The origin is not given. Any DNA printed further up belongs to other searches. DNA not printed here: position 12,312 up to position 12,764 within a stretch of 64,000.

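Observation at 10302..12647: Unannotated pair of double-glycine-leader peptides, translationally coupled to a C39-peptidase ABC exporter: candidate novel two-peptide bacteriocin system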

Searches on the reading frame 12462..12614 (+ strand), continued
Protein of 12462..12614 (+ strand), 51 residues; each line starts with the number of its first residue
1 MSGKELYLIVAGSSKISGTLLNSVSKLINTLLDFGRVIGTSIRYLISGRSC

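Call 54: search_protein_families(library=pfam, proteins=[L013:5411-5842:+, L015:5416-5844:+, L017:5415-5846:+, L006:8221-8520:+, L024:4405-4851:+, L030:426-851:+], max_evalue=10)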
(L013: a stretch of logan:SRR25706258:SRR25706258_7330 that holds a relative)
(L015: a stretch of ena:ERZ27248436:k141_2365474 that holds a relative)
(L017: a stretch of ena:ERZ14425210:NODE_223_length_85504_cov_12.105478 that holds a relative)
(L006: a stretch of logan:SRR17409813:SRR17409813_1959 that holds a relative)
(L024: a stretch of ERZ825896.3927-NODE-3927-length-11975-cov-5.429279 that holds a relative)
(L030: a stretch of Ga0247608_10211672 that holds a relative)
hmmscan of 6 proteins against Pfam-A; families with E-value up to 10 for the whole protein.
L013:5411-5842:+ (144 aa): 2 families
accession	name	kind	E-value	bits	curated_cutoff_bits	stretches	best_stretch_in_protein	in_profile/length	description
PF04415.17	DUF515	-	0.026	13.4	29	1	18-136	28-145/449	Protein of unknown function (DUF515)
PF14991.11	MLANA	-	0.13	12.9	27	1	24-108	26-107/117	Protein melan-A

L015:5416-5844:+ (143 aa): 1 family
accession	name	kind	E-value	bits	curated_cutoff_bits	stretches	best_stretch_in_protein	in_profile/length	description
PF09716.15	ETRAMP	-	0.0075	16.7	29.1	1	24-77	6-55/81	Malarial early transcribed membrane protein (ETRAMP)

L017:5415-5846:+ (144 aa): 1 family
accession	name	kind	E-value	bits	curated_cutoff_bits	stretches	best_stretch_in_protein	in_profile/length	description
PF18423.6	zf_CopZ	-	0.018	15.4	28.4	1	52-76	37-61/62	Zinc binding domain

L006:8221-8520:+ (100 aa): 18 families
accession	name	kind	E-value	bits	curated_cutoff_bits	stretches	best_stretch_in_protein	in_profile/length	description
PF09843.14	DUF2070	-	0.004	16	30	1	31-88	14-65/561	Predicted membrane protein (DUF2070)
PF03239.20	FTR1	-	0.0066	16.2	25.3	1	23-91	151-212/284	Iron permease FTR1 family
PF09586.16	YfhO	-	0.0091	14.8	28.5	1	2-81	342-421/835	Bacterial membrane protein YfhO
PF20990.2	DUF2207_C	-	0.015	15.5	33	1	27-82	136-190/247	Predicted membrane protein (DUF2207) C-terminal domain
PF05656.20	DUF805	-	0.025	15.4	25.7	1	27-84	12-73/111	Protein of unknown function (DUF805)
PF18949.5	DUF5693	-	0.027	13.4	29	1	37-98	341-402/609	Family of unknown function (DUF5693)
PF13858.11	DUF4199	-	0.032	15.1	32.3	1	40-86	11-57/165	Protein of unknown function (DUF4199)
PF13520.12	AA_permease_2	-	0.039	13.3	27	1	27-87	115-174/427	Amino acid permease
PF10131.15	PTPS_related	-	0.055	12.4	26.4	1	38-78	206-246/621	6-pyruvoyl-tetrahydropterin synthase related domain; membrane protein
PF17461.7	DUF5423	-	0.073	12.4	25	1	11-95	63-145/348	Family of unknown function (DUF5423)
PF03552.20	Cellulose_synt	-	0.17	10.8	24.7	1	29-94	502-568/722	Cellulose synthase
PF14012.11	DUF4229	-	0.19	12.2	27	1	35-84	9-56/68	Protein of unknown function (DUF4229)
PF04246.17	RseC_MucC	-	0.2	12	24.4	1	37-84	72-117/130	Positive regulator of sigma(E), RseC/MucC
PF00335.26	Tetraspanin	-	0.2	11.7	32.1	1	19-78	36-93/225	Tetraspanin family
PF20664.2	DUF6814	-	0.29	11.8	25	1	13-50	25-60/71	Family of unknown function (DUF6814)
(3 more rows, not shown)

L024:4405-4851:+ (149 aa): 0 families

L030:426-851:+ (142 aa): 2 families
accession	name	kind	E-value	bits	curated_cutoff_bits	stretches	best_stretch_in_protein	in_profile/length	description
PF13624.11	SurA_N_3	-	0.086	13.1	27.2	1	19-59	13-51/162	SurA-like N-terminal domain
PF03356.20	Pox_LP_H2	-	6.6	7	27.6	1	14-57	26-69/188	Viral late protein H2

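Call 55: search_protein_families(library=ncbifam, proteins=[L013:5411-5842:+, L015:5416-5844:+, L017:5415-5846:+, L006:8221-8520:+], max_evalue=10)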
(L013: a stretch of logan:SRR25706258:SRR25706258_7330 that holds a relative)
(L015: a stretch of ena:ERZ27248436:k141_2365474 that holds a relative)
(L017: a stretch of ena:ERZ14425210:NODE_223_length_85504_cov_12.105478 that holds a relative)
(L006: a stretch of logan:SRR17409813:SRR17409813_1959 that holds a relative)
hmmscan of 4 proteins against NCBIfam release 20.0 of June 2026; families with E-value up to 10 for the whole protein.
L013:5411-5842:+ (144 aa): 0 families

L015:5416-5844:+ (143 aa): 1 family
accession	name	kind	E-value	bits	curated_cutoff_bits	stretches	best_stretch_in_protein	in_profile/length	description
NF045999.1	MAG1140_fam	equivalog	0.0018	18.5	35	1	18-138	9-126/126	MAG1140 family protein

L017:5415-5846:+ (144 aa): 0 families

L006:8221-8520:+ (100 aa): 6 families
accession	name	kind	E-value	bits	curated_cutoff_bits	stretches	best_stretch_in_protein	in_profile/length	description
NF046000.1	MAG1210_fam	subfamily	0.0031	16.2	275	1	19-96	55-135/550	MAG1210 family protein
NF003425.0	PRK04897.1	equivalog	0.0073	15.6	355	1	34-95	14-75/298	zinc metalloprotease HtpX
NF033634.1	SLATT_1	domain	0.033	14.2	41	1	35-87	28-83/132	SLATT domain-containing protein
NF053724.1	Rv3103c_Nterm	equivalog_domain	0.088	12.8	50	1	68-94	16-42/69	Rv3103c family proline-rich protein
NF002796.0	PRK02935.1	equivalog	0.39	10.6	108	1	20-76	4-60/118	hypothetical protein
NF041560.1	T6SS_Burk_ExIF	subfamily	0.42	10.3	90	1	27-84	130-191/234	putative type VI secretion system effector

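Call 65: list_cluster_members(proteins=[P0227, P0230, P0245, P0254, P0255, P0261, P0262, P0264, P0283, P0300])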
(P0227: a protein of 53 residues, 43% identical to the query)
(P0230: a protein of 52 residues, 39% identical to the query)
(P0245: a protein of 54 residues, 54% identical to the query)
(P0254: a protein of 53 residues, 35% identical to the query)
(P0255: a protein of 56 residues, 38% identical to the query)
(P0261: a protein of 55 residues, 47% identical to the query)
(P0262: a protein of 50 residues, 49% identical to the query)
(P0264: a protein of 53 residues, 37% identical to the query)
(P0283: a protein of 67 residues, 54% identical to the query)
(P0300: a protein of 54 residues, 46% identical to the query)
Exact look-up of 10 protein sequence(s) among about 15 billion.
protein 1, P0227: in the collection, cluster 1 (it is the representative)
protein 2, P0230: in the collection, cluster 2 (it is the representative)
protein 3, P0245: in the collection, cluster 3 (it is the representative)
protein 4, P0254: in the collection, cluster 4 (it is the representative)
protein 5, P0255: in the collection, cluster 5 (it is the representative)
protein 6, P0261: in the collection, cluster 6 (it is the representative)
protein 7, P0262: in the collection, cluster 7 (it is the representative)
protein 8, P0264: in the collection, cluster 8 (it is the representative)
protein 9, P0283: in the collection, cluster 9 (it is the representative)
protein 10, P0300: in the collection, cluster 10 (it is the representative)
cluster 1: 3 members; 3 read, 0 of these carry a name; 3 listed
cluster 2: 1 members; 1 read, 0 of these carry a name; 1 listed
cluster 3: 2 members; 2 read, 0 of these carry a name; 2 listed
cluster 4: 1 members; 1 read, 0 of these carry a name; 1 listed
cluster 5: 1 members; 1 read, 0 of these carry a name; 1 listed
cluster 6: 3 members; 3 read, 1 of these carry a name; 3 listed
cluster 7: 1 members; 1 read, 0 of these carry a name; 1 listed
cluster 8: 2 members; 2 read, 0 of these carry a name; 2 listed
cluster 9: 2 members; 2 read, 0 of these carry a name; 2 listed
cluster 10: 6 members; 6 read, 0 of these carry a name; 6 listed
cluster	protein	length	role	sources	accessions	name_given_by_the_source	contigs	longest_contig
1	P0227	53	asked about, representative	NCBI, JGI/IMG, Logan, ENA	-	-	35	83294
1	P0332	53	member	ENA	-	-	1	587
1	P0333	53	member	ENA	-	-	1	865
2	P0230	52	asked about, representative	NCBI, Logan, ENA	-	-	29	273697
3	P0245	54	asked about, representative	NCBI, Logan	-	-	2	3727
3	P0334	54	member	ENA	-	-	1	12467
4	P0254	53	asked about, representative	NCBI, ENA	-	-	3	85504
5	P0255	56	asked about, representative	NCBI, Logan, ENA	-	-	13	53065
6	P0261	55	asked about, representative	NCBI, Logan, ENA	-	-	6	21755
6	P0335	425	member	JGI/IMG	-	glyoxylase-like metal-dependent hydrolase (beta-lactamase superfamily ...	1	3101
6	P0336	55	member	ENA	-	-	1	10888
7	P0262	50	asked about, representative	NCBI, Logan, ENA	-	-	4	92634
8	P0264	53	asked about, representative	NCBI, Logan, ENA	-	-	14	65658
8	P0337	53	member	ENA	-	-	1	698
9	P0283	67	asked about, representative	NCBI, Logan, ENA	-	-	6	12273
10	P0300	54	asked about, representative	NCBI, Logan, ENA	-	-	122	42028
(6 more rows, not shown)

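Call 68: search_protein_families(library=ncbifam, proteins=[L024:4405-4848:+, L030:426-848:+, L022:388-840:+, L016:5416-5844:+, L013:3364-5415:+, L015:3375-5423:+, L028:2783-4849:+], max_evalue=1)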
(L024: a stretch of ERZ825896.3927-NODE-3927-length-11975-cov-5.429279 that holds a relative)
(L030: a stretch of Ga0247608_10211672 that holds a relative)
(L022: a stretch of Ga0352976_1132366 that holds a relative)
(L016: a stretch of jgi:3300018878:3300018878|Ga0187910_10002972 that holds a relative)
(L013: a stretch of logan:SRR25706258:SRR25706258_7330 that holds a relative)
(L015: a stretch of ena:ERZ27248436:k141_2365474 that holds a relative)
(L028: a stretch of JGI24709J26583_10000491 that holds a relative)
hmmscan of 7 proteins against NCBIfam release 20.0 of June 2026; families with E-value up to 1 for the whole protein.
L024:4405-4848:+ (148 aa): 1 family
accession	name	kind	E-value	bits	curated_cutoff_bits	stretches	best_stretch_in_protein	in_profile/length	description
NF040999.1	pilin_ComGC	equivalog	0.026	14.7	75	1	26-86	9-68/84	competence type IV pilus major pilin ComGC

L030:426-848:+ (141 aa): 1 family
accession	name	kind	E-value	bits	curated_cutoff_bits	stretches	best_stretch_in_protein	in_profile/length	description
NF045999.1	MAG1140_fam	equivalog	0.00064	19.9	35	1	12-135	3-125/126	MAG1140 family protein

L022:388-840:+ (151 aa): 2 families
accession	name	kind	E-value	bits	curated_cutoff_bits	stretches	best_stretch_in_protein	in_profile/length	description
NF045999.1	MAG1140_fam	equivalog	0.00038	20.6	35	1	20-147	4-126/126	MAG1140 family protein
TIGR04402.2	mob_CxxC_CxxC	subfamily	0.93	9.7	70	0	25-64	61-99/180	mobilome CxxCx(11)CxxC protein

L016:5416-5844:+ (143 aa): 1 family
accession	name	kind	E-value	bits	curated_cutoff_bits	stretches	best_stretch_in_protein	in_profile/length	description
NF045999.1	MAG1140_fam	equivalog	0.0018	18.5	35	1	18-138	9-126/126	MAG1140 family protein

L013:3364-5415:+ (684 aa): 172 families (the best 25 are shown)
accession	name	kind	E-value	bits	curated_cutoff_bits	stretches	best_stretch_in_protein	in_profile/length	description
TIGR01193.1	bacteriocin_ABC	subfamily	4.7e-113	379.1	523.85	1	9-667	1-668/708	peptide cleavage/export ABC transporter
TIGR03796.1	NHLM_micro_ABC1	equivalog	1.1e-99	334.5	853.3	1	8-667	6-671/710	NHLP family bacteriocin export ABC transporter peptidase/permease/ATPase subunit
NF045998.1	cleave_ABC_plasm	equivalog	3.4e-92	309.8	500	1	9-668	2-661/673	Mbov_0121 family peptidase domain-containing ABC transporter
TIGR01846.1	type_I_sec_HlyB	subfamily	1.7e-71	241.5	725.55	1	18-667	3-651/694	type I secretion system permease/ATPase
TIGR03375.1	type_I_sec_LssB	subfamily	4.3e-65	220.3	693.1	1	19-668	6-662/696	type I secretion system permease/ATPase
TIGR03797.1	NHLM_micro_ABC2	equivalog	7.8e-49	166.8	709.4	1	96-656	76-635/686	NHLP bacteriocin export ABC transporter permease/ATPase subunit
TIGR02203.1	MsbA_lipidA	equivalog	8.6e-49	166.5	602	1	190-667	45-528/572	lipid A export permease/ATP-binding protein MsbA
TIGR02857.1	CydD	equivalog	1.1e-47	163.2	435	2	464-670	313-519/529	thiol reductant ABC exporter subunit CydD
NF045513.1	HepA_fam_ABC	equivalog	5.1e-43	147.4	725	1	123-667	17-568/610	heterocyst formation ABC transporter subunit HepA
NF008364.0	PRK11160.1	equivalog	9.6e-43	146.6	630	1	281-677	142-545/575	heme ABC transporter ATP-binding protein/permease CydC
TIGR01842.1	type_I_sec_PrtD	subfamily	4.2e-41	141.1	510.15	1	158-668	4-514/544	type I secretion system permease/ATPase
NF008381.0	PRK11176.1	equivalog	2.4e-40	138.5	867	1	194-667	59-538/582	lipid A ABC transporter ATP-binding protein/permease MsbA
NF008379.0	PRK11174.1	equivalog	4.8e-37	127.9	684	1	454-669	326-545/588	heme ABC transporter permease/ATP-binding protein CydD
TIGR02204.1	MsbA_rel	hypoth_equivalog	1e-36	126.8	780.4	1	149-667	7-534/576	ABC transporter, permease/ATP-binding protein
NF010178.0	PRK13657.1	equivalog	2.2e-36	125.5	733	1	158-667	17-529/588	glucan ABC transporter ATP-binding protein/ permease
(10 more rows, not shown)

L015:3375-5423:+ (683 aa): 182 families (the best 25 are shown)
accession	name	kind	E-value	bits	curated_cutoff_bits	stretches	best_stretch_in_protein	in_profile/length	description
TIGR01193.1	bacteriocin_ABC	subfamily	2.1e-111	373.6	523.85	1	5-679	4-683/708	peptide cleavage/export ABC transporter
TIGR03796.1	NHLM_micro_ABC1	equivalog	5e-106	355.6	853.3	1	2-679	7-686/710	NHLP family bacteriocin export ABC transporter peptidase/permease/ATPase subunit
TIGR01846.1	type_I_sec_HlyB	subfamily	2.9e-92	310.1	725.55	1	10-678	2-665/694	type I secretion system permease/ATPase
NF045998.1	cleave_ABC_plasm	equivalog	2.9e-91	306.7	500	1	2-664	2-660/673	Mbov_0121 family peptidase domain-containing ABC transporter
TIGR03375.1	type_I_sec_LssB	subfamily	5.4e-89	299.3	693.1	1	12-678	6-675/696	type I secretion system permease/ATPase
TIGR02203.1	MsbA_lipidA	equivalog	1.3e-71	241.8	602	1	152-679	11-543/572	lipid A export permease/ATP-binding protein MsbA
TIGR03797.1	NHLM_micro_ABC2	equivalog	1.2e-64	219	709.4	1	99-667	84-647/686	NHLP bacteriocin export ABC transporter permease/ATPase subunit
NF008381.0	PRK11176.1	equivalog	5.6e-60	203.3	867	1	180-679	50-553/582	lipid A ABC transporter ATP-binding protein/permease MsbA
TIGR00958.1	3a01208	subfamily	4.7e-58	197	874.6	1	146-679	152-688/711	antigen peptide transporter 2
TIGR01842.1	type_I_sec_PrtD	subfamily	6.9e-57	193.2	510.15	1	151-678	2-527/544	type I secretion system permease/ATPase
NF045513.1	HepA_fam_ABC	equivalog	1.4e-54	185.6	725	1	181-679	81-583/610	heterocyst formation ABC transporter subunit HepA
TIGR02204.1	MsbA_rel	hypoth_equivalog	8.8e-54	183.1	780.4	1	145-679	8-549/576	ABC transporter, permease/ATP-binding protein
TIGR02857.1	CydD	equivalog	2.5e-53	181.8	435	2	449-677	299-529/529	thiol reductant ABC exporter subunit CydD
NF008364.0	PRK11160.1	equivalog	1.4e-50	172.5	630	1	229-679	94-549/575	heme ABC transporter ATP-binding protein/permease CydC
NF052233.1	CphA_assoc_ABC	equivalog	1.2e-48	166.1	880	1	209-678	243-716/766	cyanophycin metabolism-associated ABC transporter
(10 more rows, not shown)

L028:2783-4849:+ (689 aa): 182 families (the best 25 are shown)
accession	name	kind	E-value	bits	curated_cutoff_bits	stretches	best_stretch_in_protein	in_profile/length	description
TIGR01193.1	bacteriocin_ABC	subfamily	2.3e-122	409.9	523.85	1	13-683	5-687/708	peptide cleavage/export ABC transporter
TIGR03796.1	NHLM_micro_ABC1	equivalog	1.3e-101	341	853.3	1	11-681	9-688/710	NHLP family bacteriocin export ABC transporter peptidase/permease/ATPase subunit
NF045998.1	cleave_ABC_plasm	equivalog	5.7e-90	302.5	500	1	9-664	2-660/673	Mbov_0121 family peptidase domain-containing ABC transporter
TIGR01846.1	type_I_sec_HlyB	subfamily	2.4e-84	284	725.55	1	18-681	3-668/694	type I secretion system permease/ATPase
TIGR03375.1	type_I_sec_LssB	subfamily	3.3e-78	263.6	693.1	1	18-680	5-677/696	type I secretion system permease/ATPase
TIGR02203.1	MsbA_lipidA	equivalog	1.9e-67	228.1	602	1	153-681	7-545/572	lipid A export permease/ATP-binding protein MsbA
TIGR02204.1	MsbA_rel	hypoth_equivalog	2.2e-61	208.2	780.4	1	149-683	7-553/576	ABC transporter, permease/ATP-binding protein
NF045513.1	HepA_fam_ABC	equivalog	8.9e-59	199.4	725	1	179-681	75-585/610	heterocyst formation ABC transporter subunit HepA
TIGR03797.1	NHLM_micro_ABC2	equivalog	2.5e-58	198.2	709.4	1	146-679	122-659/686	NHLP bacteriocin export ABC transporter permease/ATPase subunit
TIGR00958.1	3a01208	subfamily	5.5e-56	190.2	874.6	1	151-679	152-688/711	antigen peptide transporter 2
NF008381.0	PRK11176.1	equivalog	2.3e-55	188.1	867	1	143-679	8-553/582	lipid A ABC transporter ATP-binding protein/permease MsbA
NF052233.1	CphA_assoc_ABC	equivalog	1.7e-52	178.8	880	1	151-679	175-717/766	cyanophycin metabolism-associated ABC transporter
NF008364.0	PRK11160.1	equivalog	9e-52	176.4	630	1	232-681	94-551/575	heme ABC transporter ATP-binding protein/permease CydC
NF010178.0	PRK13657.1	equivalog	2.7e-51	174.7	733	1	144-681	3-546/588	glucan ABC transporter ATP-binding protein/ permease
TIGR02857.1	CydD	equivalog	4.7e-50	171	435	2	456-677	307-529/529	thiol reductant ABC exporter subunit CydD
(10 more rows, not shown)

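Call 69: predict_structure(alignment_id=A7)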
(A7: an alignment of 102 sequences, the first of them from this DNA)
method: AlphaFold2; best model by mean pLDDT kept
length: 51 residues; sequences in the alignment: 102
mean_pLDDT: 73.7   pTM: 0.37
mean pLDDT of the five models: 73.7, 70.5, 70.4, 69.4, 67.5
residues with pLDDT >= 90: 8; 70-90: 19; 50-70: 23; < 50: 1
segments of 3 or more residues with pLDDT < 50: none
pLDDT, mean of each block of 10 residues (from residue 1): 59 66 89 88 69 55
secondary structure, 60 per line:
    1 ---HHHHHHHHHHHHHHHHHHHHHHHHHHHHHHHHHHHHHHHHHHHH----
elements in order: H4-47

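Call 71: find_related_loci(query=A5, collection=viral_contigs, flank=4000)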
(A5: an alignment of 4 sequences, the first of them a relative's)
Query A5 (55 aa) in viral_contigs; peptide patterns used: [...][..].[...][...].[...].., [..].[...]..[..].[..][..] (x = any residue, [..] = any of these).
103 stretches matched a pattern, but none encodes a relative of the query by tblastn (E <= 1e-3).

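Call 72: find_related_loci(query=A1, collection=viral_contigs, flank=4000)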
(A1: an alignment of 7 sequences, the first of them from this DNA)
Query A1 (51 aa) in viral_contigs; peptide patterns used: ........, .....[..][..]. (x = any residue, [..] = any of these).
88 stretches matched a pattern, but none encodes a relative of the query by tblastn (E <= 1e-3).

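Call 73: search_dna_similar(query=window:12462-12614:+, collection=plasmids, mode=protein, max_evalue=1, max_rows=10)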
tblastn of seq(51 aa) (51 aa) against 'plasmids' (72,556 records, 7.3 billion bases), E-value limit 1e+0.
No match.

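Call 75: search_solved_structures(query=A7, max_evalue=10)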
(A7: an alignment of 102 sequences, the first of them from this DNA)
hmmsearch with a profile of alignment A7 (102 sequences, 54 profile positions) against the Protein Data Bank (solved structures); distinct sequences matched with E-value up to 10: 2.
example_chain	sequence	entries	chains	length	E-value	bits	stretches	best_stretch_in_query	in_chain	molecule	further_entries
7s5j_B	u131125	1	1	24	0.6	13.1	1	2-18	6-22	CtA peptide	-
5icc_A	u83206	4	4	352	1.3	12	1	24-47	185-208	(S)-norcoclaurine 6-O-methyltransferase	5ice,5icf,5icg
